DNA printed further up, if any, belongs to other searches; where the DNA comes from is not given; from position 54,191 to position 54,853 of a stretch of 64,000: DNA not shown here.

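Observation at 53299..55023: Double ribbon-helix-helix protein co-transcribed with a CetZ/tubulin-like GTPase behind a repeat-rich, AT-rich leader: cytoskeletal regulator or TubZR-like module?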

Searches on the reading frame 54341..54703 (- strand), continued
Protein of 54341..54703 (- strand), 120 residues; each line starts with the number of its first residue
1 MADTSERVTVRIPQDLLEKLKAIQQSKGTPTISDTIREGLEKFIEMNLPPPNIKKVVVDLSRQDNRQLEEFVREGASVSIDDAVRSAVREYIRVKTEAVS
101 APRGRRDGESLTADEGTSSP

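Call 38: search_protein_families(library=pfam, proteins=[P0383, P0458, P0388, P0250], max_evalue=1)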
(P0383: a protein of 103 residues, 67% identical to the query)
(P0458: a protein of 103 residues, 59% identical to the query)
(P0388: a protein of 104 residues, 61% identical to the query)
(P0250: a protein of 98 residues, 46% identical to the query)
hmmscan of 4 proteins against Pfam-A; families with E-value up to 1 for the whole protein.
P0383 (103 aa): 7 families
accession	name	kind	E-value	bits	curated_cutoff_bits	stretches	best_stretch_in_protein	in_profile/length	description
PF01402.27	RHH_1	-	3.4e-10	39.9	20.5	2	6-43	1-37/39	Ribbon-helix-helix protein, copG family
PF17723.7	RHH_8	-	2.9e-06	27.8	25.4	2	2-46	1-45/119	Ribbon-Helix-Helix transcriptional regulator family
PF00356.27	LacI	-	0.05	13.8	27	1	85-102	24-41/46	Bacterial regulatory proteins, lacI family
PF23156.1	DUF7054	-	0.054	13.9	27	0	62-94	13-43/85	Domain of unknown function (DUF7054)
PF07311.17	Dodecin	-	0.072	13.9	22.5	1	77-89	13-25/64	Dodecin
PF03693.20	ParD_antitoxin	-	0.14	13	21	1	19-39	17-37/81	Bacterial antitoxin of ParD toxin-antitoxin type II system and RHH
PF24156.1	DUF7407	-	0.21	12.4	28.2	1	47-82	40-72/74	Domain of unknown function (DUF7407)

P0458 (103 aa): 10 families
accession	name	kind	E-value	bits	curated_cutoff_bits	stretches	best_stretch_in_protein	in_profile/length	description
PF01402.27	RHH_1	-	2.7e-11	43.4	20.5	2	6-44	1-38/39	Ribbon-helix-helix protein, copG family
PF17723.7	RHH_8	-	6.5e-06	26.7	25.4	2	3-47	2-46/119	Ribbon-Helix-Helix transcriptional regulator family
PF23156.1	DUF7054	-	0.014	15.8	27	0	15-49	14-46/85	Domain of unknown function (DUF7054)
PF24930.1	DUF7750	-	0.015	15.6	27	1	71-101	34-62/65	Domain of unknown function (DUF7750)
PF07311.17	Dodecin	-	0.031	15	22.5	0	77-89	13-25/64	Dodecin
PF17363.7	DUF5388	-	0.039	14.8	26.1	0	18-47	16-45/64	Family of unknown function (DUF5388)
PF21117.3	MRB1590_C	-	0.1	13.7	27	1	15-62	18-66/102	MRB1590 C-terminal domain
PF17341.8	DUF5371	-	0.16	12.6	25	0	66-92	15-41/65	Family of unknown function (DUF5371)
PF07499.19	RuvA_C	-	0.18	12.7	24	0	16-39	21-43/47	RuvA, C-terminal domain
PF15612.11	WHIM1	-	0.25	11.4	19.1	1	12-24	21-33/46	WSTF, HB1, Itc1p, MBD9 motif 1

P0388 (104 aa): 18 families
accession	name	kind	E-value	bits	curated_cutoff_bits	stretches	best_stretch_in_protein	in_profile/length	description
PF01402.27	RHH_1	-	6.2e-10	39.1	20.5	2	6-44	1-38/39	Ribbon-helix-helix protein, copG family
PF17723.7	RHH_8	-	1.5e-06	28.8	25.4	2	53-95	4-46/119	Ribbon-Helix-Helix transcriptional regulator family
PF23434.1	DUF7120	-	0.00085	19.7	27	1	54-93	3-42/70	Family of unknown function (DUF7120)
PF23156.1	DUF7054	-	0.0014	19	27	1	61-94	12-43/85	Domain of unknown function (DUF7054)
PF21117.3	MRB1590_C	-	0.0085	17.2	27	0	11-56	12-60/102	MRB1590 C-terminal domain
PF17341.8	DUF5371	-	0.0091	16.6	25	0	59-92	11-41/65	Family of unknown function (DUF5371)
PF07499.19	RuvA_C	-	0.011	16.6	24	0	17-39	22-43/47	RuvA, C-terminal domain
PF00356.27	LacI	-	0.015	15.5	27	1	85-103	24-42/46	Bacterial regulatory proteins, lacI family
PF19807.5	DUF6290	-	0.02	15.5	27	1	7-59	4-55/72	Family of unknown function (DUF6290)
PF05227.19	CHASE3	-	0.021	15.1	28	1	8-44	89-126/138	CHASE3 domain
PF17363.7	DUF5388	-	0.029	15.2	26.1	0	7-44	5-42/64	Family of unknown function (DUF5388)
PF09957.15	VapB_antitoxin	-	0.031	14.6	23.4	0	82-102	27-47/47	Bacterial antitoxin of type II TA system, VapB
PF07311.17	Dodecin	-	0.047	14.5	22.5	0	77-89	13-25/64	Dodecin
PF11740.13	KfrA_N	-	0.1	13.8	26.1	1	15-102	5-81/113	Plasmid replication region DNA-binding N-term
PF15612.11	WHIM1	-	0.1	12.7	19.1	1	12-25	21-34/46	WSTF, HB1, Itc1p, MBD9 motif 1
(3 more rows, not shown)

P0250 (98 aa): 9 families
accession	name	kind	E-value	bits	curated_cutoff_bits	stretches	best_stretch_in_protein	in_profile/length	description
PF01402.27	RHH_1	-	5.3e-09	36.2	20.5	2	6-42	1-36/39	Ribbon-helix-helix protein, copG family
PF17723.7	RHH_8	-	9.4e-05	22.9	25.4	1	3-41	2-40/119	Ribbon-Helix-Helix transcriptional regulator family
PF07311.17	Dodecin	-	0.0017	19.1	22.5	0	77-89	13-25/64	Dodecin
PF21432.3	56B_RHH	-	0.009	16.4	27.2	0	31-42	18-29/32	56B-like, Ribbon-helix-helix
PF21117.3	MRB1590_C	-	0.023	15.8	27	1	15-54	18-58/102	MRB1590 C-terminal domain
PF07704.17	PSK_trans_fac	-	0.087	14.2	28.3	0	75-92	21-39/82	Rv0623-like transcription factor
PF24654.2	CEP76_N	-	0.11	13.2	27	0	30-49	14-33/60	CEP76 N-terminal domain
PF19807.5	DUF6290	-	0.12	13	27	0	7-41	4-37/72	Family of unknown function (DUF6290)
PF18554.7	PheRS_DBD2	-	0.18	12.2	25.9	0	69-85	8-24/33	PheRS DNA binding domain 2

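Call 40: predict_structure(alignment_id=A2)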
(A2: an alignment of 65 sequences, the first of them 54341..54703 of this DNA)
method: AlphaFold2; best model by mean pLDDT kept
length: 120 residues; sequences in the alignment: 65
mean_pLDDT: 90.1   pTM: 0.61
mean pLDDT of the five models: 90.1, 89.6, 89.6, 88.7, 87.9
residues with pLDDT >= 90: 94; 70-90: 6; 50-70: 20; < 50: 0
segments of 3 or more residues with pLDDT < 50: none
pLDDT, mean of each block of 10 residues (from residue 1): 85 98 97 96 95 94 97 97 96 95 66 64
secondary structure, 60 per line:
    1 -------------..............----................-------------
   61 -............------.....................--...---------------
elements in order: H14-27 H32-47 H62-73 H80-100

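Call 46: fold_search(model_id=the predicted structure, library=pdb)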
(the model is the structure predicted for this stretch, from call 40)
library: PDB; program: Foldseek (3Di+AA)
matches with E <= 10: 53; with E <= 0.001: 0
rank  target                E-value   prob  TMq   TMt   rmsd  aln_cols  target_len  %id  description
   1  1q5v_C                2.3e-01  1.00  0.37  0.39   1.1        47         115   30  Apo-NikR (released 2003-09-30)
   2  1q5v_B                3.5e-01  1.00  0.34  0.35   0.8        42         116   33  Apo-NikR (released 2003-09-30)
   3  1q5v_A                3.8e-01  1.00  0.35  0.37   0.6        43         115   32  Apo-NikR (released 2003-09-30)
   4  2hza_A                4.3e-01  0.99  0.34  0.32   1.0        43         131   32  Nickel-bound full-length Escherichia coli NikR (released 2006-08-22)
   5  5x3t_A                4.9e-01  0.69  0.34  0.55  14.0        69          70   22  VapBC from Mycobacterium tuberculosis (released 2017-06-07)
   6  2wvd_D                7.4e-01  0.54  0.34  0.30   8.8        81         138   18  Structural and mechanistic insights into Helicobacter pylori NikR function (released 2010-01-19)
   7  3lgh_A                1.1e+00  0.44  0.33  0.31   9.3        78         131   23  Crystal structure of NikR from Helicobacter pylori with variable Ni site coordination (released 2010-09-15)
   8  2wvd_B                1.3e+00  0.51  0.36  0.32   8.4        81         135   20  Structural and mechanistic insights into Helicobacter pylori NikR function (released 2010-01-19)
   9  2wvd_A                1.4e+00  0.33  0.34  0.31  10.9        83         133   22  Structural and mechanistic insights into Helicobacter pylori NikR function (released 2010-01-19)
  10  1y9b_A                1.8e+00  0.30  0.32  0.46  12.7        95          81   13  Structure of Conserved Putative Transcriptional Factor from Vibrio cholerae O1 biovar eltor str. N16961 (released 2005-01-25)
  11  7b22_A                1.9e+00  0.77  0.35  0.75   1.9        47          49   21  Vibrio cholerae ParD2 Antitoxin (released 2021-10-06)
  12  7ycs_B                2.2e+00  0.28  0.34  0.42  17.5        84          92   18  Heterotetramer of Antitoxin PrpA together with Toxin PrpT from Pseudoalteromonas rubra (released 2022-09-21)
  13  7r5a_D                2.5e+00  0.47  0.31  0.64   3.4        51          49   16  Vibrio cholera ParD2:ParE2 antitoxin:toxin complex (released 2022-04-27)
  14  8oj0_C                2.6e+00  0.06  0.20  0.22  13.1       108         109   18  60S ribosomal subunit bound to the E3-UFM1 complex - state 2 (native) (released 2024-02-21)
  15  6kyt_P                2.8e+00  0.33  0.30  0.50   7.3        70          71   14  The structure of the M. tb toxin MazEF-mt1 complex (released 2020-08-05)
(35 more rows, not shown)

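Call 50: search_dna_similar(query=L086:5333-6373:+, collection=plasmids, mode=protein, max_rows=40, max_evalue=1e-20)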
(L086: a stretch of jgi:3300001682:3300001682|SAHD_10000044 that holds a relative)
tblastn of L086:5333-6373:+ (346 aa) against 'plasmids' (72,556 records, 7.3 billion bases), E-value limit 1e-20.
Records with a match: 46; places in all: 46; records where one place covers at least 80% of the query: 46.
Best place of each record, by identity: <60% 46.
By first word of the organism name: Escherichia 9; Paracoccus 5; Acinetobacter 4; Haloarcula 2; Bacillus 2; Halanaeroarchaeum 2; Listeria 2; Klebsiella 2; Proteus 2; Salinibaculum 1; and 15 more.
By predicted mobility (MOB-suite, as given by PLSDB): non-mobilizable 36; conjugative 6; mobilizable 4.
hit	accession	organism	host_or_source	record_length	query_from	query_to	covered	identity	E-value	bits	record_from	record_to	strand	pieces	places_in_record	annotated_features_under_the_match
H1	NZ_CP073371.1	Haloarcula sinaiiensis ATCC 33800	cell culture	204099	18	335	92%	47.7%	9e-56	202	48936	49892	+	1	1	ftsZ: cell division protein FtsZ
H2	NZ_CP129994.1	Salinibaculum sp. KK48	cell culture,sediment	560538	30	327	86%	48.2%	4e-58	209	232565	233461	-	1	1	ftsZ: cell division protein FtsZ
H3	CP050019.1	Haloarcula sp. JP-L23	-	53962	18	297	81%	48.1%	5e-47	177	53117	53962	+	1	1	none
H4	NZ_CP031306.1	Natronorubrum bangense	Cell culture,The Bange salt-alkaline ...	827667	16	324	89%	42.2%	1e-38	153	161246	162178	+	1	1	ftsZ: cell division protein FtsZ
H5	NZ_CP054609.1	Paenibacillus cellulosilyticus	cell culture,soil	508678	8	316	89%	39.8%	9e-32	133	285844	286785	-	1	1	ftsZ: cell division protein FtsZ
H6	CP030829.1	Neorhizobium sp. NCHU2750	Rosa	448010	18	318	87%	37.1%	5e-21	101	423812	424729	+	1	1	ftsZ: cell division protein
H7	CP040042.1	Acinetobacter baumannii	Homo sapiens,blood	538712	9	327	92%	34.9%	2e-21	103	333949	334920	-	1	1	ftsZ: cell division protein FtsZ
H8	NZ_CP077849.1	Acinetobacter baumannii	Homo sapiens,Rectal swab_P28_BU14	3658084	9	327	92%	34.9%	2e-21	103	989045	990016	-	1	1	none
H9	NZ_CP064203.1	Acinetobacter baumannii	Homo sapiens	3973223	9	327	92%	34.9%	2e-21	103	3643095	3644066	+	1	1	none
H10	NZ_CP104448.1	Acinetobacter baumannii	Homo sapiens,sputum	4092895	9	327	92%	34.9%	2e-21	103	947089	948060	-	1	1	none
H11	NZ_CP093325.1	Bacillus sp. N5-665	whole organism,peat soil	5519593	34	328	85%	36.8%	2e-28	123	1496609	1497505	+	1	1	none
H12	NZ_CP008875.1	Halanaeroarchaeum sulfurireducens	-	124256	30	340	90%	34.8%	8e-34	139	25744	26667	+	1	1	ftsZ: cell division protein FtsZ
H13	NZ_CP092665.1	Leptospira interrogans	Homo sapiens,blood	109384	30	316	83%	37.7%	1e-26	118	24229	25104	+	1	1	ftsZ: cell division protein FtsZ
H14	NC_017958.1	Tistrella mobilis KA081020-065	-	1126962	40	316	80%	38.9%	5e-27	119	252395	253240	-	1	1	record has no annotation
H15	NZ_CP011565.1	Halanaeroarchaeum sulfurireducens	-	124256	30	340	90%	34.5%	3e-33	137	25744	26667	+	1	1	ftsZ: cell division protein FtsZ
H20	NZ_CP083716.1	Bacillus velezensis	cell culture,Meju, fermented soybean ...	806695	34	316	82%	37.2%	2e-24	111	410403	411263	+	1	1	ftsZ: cell division protein FtsZ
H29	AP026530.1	Escherichia coli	whole organism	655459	30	316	83%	36.0%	1e-21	103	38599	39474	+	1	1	ftsZ: cell division protein FtsZ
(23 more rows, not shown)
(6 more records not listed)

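Call 51: get_annotated_region(hit=H1, flank=3000)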
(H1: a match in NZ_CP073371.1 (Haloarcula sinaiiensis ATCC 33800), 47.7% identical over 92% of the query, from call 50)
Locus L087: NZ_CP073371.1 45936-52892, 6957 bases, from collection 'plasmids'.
description: Haloarcula sinaiiensis ATCC 33800 plasmid pHsi204, complete sequence
organism: Haloarcula sinaiiensis ATCC 33800 (NCBI taxid 662476)
taxonomy: Archaea; Euryarchaeota; Halobacteria; Halobacteriales; Haloarculaceae; Haloarcula; Haloarcula sinaiiensis; Haloarcula sinaiiensis ATCC 33800
host: -; source: cell culture; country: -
typing (MOB-suite, as given by PLSDB): non-mobilizable
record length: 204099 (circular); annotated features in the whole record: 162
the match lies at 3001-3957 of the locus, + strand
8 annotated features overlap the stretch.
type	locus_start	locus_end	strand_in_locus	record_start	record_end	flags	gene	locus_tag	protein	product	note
CDS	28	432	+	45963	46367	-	-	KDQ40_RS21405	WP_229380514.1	hypothetical protein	-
CDS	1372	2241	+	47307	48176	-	-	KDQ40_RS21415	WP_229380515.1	hypothetical protein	-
CDS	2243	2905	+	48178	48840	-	-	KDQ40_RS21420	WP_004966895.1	hypothetical protein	-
CDS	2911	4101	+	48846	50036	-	ftsZ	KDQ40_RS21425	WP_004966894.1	cell division protein FtsZ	GO:0000910 - cytokinesis [Evidence IEA]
CDS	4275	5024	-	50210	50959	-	-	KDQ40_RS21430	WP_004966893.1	glucose 1-dehydrogenase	-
CDS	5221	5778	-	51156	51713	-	-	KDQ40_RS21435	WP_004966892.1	TetR/AcrR family transcriptional regulator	GO:0006355 - regulation of DNA-templated transcription [Evidence IEA]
CDS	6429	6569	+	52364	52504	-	-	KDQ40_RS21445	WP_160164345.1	hypothetical protein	-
CDS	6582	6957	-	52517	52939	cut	-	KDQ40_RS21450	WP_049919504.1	TRAM domain-containing protein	-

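Call 52: get_annotated_region(hit=H2, flank=3000)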
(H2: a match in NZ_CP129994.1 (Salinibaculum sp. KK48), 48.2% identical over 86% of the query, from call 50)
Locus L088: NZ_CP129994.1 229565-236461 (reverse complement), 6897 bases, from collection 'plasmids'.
description: Salinibaculum sp. KK48 plasmid unnamed2, complete sequence
organism: Salinibaculum sp. KK48 (NCBI taxid 3058903)
taxonomy: Archaea; Euryarchaeota; Halobacteria; Halobacteriales; Haloarculaceae; Salinibaculum; Salinibaculum sp. KK48
host: -; source: cell culture,sediment; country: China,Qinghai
typing (MOB-suite, as given by PLSDB): non-mobilizable
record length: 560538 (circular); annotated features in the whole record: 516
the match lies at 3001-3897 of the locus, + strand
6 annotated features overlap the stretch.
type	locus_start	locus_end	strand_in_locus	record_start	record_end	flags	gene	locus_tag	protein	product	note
CDS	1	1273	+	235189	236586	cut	-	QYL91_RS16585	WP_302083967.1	phosphoadenosine phosphosulfate reductase family protein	-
CDS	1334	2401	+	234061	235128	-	-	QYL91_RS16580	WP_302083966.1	HAMP domain-containing sensor histidine kinase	GO:0007165 - signal transduction [Evidence IEA]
CDS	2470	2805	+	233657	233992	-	-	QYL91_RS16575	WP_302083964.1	ribbon-helix-helix protein, CopG family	GO:0006355 - regulation of DNA-templated transcription [Evidence IEA]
CDS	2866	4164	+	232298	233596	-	ftsZ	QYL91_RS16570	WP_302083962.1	cell division protein FtsZ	GO:0000910 - cytokinesis [Evidence IEA]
CDS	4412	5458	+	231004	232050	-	-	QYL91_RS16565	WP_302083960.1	hypothetical protein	-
CDS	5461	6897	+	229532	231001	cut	-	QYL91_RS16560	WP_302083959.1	hypothetical protein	-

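Call 53: get_annotated_region(hit=H4, flank=3000)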
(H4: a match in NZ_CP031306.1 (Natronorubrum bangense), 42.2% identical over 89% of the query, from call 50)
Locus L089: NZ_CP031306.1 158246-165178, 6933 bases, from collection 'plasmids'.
description: Natronorubrum bangense strain JCM 10635 plasmid unnamed1, complete sequence
organism: Natronorubrum bangense (NCBI taxid 61858)
taxonomy: Archaea; Euryarchaeota; Halobacteria; Halobacteriales; Natrialbaceae; Natronorubrum; Natronorubrum bangense
host: -; source: Cell culture,The Bange salt-alkaline lake in Tibet; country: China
typing (MOB-suite, as given by PLSDB): non-mobilizable
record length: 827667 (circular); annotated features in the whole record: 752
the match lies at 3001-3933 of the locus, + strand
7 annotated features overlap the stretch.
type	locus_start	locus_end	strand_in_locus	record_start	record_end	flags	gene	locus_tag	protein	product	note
CDS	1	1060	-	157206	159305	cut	-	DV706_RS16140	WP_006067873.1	bacterio-opsin activator domain-containing protein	-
CDS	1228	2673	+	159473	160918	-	-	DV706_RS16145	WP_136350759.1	D-aminoacyl-tRNA deacylase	-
CDS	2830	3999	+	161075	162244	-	ftsZ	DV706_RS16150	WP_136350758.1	cell division protein FtsZ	GO:0000910 - cytokinesis [Evidence IEA]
CDS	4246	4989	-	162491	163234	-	fabG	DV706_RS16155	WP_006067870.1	3-oxoacyl-ACP reductase FabG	-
CDS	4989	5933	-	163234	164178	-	-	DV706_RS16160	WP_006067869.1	ACP S-malonyltransferase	GO:0006633 - fatty acid biosynthetic process [Evidence IEA]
CDS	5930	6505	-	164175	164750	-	-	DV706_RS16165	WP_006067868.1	holo-ACP synthase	GO:0006633 - fatty acid biosynthetic process [Evidence IEA]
CDS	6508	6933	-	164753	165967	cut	-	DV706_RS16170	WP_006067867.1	beta-ketoacyl-[acyl-carrier-protein] synthase family protein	GO:0006633 - fatty acid biosynthetic process [Evidence IEA]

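Call 55: get_annotated_region(hit=H29, flank=300)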
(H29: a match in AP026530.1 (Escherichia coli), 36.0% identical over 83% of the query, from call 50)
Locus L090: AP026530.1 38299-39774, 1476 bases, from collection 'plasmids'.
description: Escherichia coli TUM2805 plasmid pMTY2805_NA1 DNA, complete sequence
organism: Escherichia coli (NCBI taxid 562)
taxonomy: Bacteria; Pseudomonadota; Gammaproteobacteria; Enterobacterales; Enterobacteriaceae; Escherichia; Escherichia coli
host: -; source: whole organism; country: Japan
typing (MOB-suite, as given by PLSDB): non-mobilizable
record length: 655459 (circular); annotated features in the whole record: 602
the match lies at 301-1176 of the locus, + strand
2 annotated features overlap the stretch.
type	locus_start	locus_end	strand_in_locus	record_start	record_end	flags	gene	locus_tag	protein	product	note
CDS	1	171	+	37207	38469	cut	ftsA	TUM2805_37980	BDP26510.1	cell division protein FtsA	-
CDS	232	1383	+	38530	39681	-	ftsZ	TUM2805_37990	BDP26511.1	cell division protein FtsZ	-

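Call 56: get_annotated_region(hit=H20, flank=300)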
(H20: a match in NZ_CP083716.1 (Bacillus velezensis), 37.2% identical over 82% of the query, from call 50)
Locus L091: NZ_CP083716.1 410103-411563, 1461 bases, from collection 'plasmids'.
description: Bacillus velezensis strain DMB05 plasmid pDMB05-1, complete sequence
organism: Bacillus velezensis (NCBI taxid 492670)
taxonomy: Bacteria; Bacillota; Bacilli; Bacillales; Bacillaceae; Bacillus; Bacillus velezensis
host: -; source: cell culture,Meju, fermented soybean brick; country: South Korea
typing (MOB-suite, as given by PLSDB): non-mobilizable
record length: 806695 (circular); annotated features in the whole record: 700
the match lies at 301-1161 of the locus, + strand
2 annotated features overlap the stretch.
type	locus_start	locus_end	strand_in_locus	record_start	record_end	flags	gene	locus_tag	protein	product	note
CDS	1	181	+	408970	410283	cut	ftsA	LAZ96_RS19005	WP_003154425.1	cell division protein FtsA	GO:0043093 - FtsZ-dependent cytokinesis [Evidence IEA]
CDS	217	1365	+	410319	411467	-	ftsZ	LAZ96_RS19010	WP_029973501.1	cell division protein FtsZ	GO:0000910 - cytokinesis [Evidence IEA]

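Call 57: get_annotated_region(hit=H12, flank=2500)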
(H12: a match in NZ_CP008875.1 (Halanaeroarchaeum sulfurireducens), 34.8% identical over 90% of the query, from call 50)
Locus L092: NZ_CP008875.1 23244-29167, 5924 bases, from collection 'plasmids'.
description: Halanaeroarchaeum sulfurireducens strain HSR2 plasmid pHSR2-01, complete sequence
organism: Halanaeroarchaeum sulfurireducens (NCBI taxid 1604004)
taxonomy: Archaea; Euryarchaeota; Halobacteria; Halobacteriales; Halobacteriaceae; Halanaeroarchaeum; Halanaeroarchaeum sulfurireducens
host: -; source: -; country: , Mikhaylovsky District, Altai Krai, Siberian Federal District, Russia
typing (MOB-suite, as given by PLSDB): non-mobilizable; mating-pair formation MPF_T
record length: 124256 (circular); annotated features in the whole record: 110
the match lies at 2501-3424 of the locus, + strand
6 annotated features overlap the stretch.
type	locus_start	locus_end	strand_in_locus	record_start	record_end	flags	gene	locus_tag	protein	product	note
CDS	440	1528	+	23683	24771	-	-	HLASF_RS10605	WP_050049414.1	site-specific integrase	-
CDS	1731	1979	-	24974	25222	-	-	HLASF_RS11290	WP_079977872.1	type II toxin-antitoxin system RelE/ParE family toxin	GO:0030541 - plasmid partitioning [Evidence IEA]; GO:0051290 - protein heterotetramerization [Evidence IEA]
CDS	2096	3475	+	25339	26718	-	ftsZ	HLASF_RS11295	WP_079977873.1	cell division protein FtsZ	GO:0000910 - cytokinesis [Evidence IEA]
CDS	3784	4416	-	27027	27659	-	-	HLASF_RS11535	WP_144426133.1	hypothetical protein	-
CDS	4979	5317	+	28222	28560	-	-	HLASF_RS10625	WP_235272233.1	hypothetical protein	-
CDS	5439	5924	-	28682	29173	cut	-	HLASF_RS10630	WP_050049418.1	acyl-CoA dehydrogenase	-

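Call 58: find_encoding_contigs(protein=P0404, flank=5000, max_places=1)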
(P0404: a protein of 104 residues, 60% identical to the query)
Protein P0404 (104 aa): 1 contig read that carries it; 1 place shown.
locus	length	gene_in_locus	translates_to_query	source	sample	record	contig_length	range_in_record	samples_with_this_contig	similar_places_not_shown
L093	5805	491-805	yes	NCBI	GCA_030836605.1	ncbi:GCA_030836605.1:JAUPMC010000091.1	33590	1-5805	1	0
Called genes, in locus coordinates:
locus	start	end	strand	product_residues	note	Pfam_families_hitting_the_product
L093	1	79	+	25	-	?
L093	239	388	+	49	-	-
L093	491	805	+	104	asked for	PF17363:DUF5388 (faint), PF17723:RHH_8 (faint), PF01402:RHH_1 (weak)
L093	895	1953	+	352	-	PF00091:Tubulin, PF12327:FtsZ_C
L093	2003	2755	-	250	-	PF00588:SpoU_methylase, PF09936:Methyltrn_RNA_4 (faint)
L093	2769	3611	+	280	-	PF01416:PseudoU_synth_1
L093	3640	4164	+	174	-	PF13238:AAA_18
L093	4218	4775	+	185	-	PF01066:CDP-OH_P_transf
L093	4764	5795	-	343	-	PF26466:DNA_primase_lrg_N, PF04104:DNA_primase_lrg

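Call 59: find_encoding_contigs(protein=P0444, flank=5000, max_places=1)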
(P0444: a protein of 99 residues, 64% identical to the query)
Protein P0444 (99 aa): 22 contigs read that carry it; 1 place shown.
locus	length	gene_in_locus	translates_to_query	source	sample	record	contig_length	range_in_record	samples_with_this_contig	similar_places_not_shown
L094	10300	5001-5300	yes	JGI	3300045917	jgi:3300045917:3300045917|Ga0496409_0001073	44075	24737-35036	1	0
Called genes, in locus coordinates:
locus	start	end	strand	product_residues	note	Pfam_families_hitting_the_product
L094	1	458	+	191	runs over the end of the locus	PF00117:GATase, PF07685:GATase_3 (weak), PF07722:Peptidase_C26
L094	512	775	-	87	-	PF03685:UPF0147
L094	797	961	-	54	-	-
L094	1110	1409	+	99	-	-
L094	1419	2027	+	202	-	PF03439:Spt5-NGN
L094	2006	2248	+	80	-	PF00467:KOW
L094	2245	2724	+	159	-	PF03946:Ribosomal_L11_N, PF00298:Ribosomal_L11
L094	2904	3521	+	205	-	PF00687:Ribosomal_L1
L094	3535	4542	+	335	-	PF00466:Ribosomal_L10, PF17777:RL10P_insert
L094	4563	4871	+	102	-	-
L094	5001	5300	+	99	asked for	PF17363:DUF5388 (faint), PF17723:RHH_8 (faint), PF01402:RHH_1 (faint)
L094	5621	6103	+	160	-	-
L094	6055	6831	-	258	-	PF00588:SpoU_methylase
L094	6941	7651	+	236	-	PF02006:PPS_PS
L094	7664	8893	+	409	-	PF05221:AdoHcyase, PF00670:AdoHcyase_NAD, PF02826:2-Hacid_dh_C, PF07991:KARI_N (weak)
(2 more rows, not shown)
